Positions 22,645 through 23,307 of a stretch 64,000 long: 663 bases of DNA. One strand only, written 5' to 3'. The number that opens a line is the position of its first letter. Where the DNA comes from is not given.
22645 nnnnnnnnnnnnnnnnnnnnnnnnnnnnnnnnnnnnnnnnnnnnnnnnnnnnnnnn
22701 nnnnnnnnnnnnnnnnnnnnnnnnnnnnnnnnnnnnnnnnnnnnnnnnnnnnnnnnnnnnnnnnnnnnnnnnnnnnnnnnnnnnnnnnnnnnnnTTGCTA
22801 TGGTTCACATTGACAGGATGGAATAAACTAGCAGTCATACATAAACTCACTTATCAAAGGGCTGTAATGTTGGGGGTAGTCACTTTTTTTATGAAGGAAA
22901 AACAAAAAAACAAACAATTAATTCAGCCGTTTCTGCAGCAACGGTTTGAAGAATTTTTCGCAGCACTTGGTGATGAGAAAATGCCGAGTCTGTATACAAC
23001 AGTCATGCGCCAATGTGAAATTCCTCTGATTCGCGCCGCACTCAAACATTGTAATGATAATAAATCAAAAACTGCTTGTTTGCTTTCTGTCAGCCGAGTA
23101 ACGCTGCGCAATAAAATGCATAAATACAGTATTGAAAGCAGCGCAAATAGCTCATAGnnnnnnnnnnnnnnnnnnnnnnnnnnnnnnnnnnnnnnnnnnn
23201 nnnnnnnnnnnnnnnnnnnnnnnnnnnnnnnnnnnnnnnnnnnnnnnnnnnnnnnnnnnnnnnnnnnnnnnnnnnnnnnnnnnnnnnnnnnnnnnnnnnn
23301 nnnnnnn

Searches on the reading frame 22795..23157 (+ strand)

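Call 54: search_protein_families(library=ncbifam, proteins=[window:22795-23157:+], max_evalue=0.00001)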
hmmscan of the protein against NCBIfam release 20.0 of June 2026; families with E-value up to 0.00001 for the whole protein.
window:22795-23157:+ (120 aa): 4 families
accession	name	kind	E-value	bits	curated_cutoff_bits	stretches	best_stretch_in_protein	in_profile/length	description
NF001659.0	PRK00430.1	equivalog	7.3e-14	52.3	99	1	29-113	13-97/98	DNA-binding transcriptional regulator Fis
NF002517.0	PRK01905.1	equivalog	1.2e-10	41.8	122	1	41-111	4-74/77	Fis family transcriptional regulator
TIGR01818.1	ntrC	equivalog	4.7e-07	29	558.6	1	36-109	396-461/463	nitrogen regulation protein NR(I)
NF041552.1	TF_PrdR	equivalog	6.5e-06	24.7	795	1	67-111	532-576/577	sigma-54 dependent transcriptional regulator PrdR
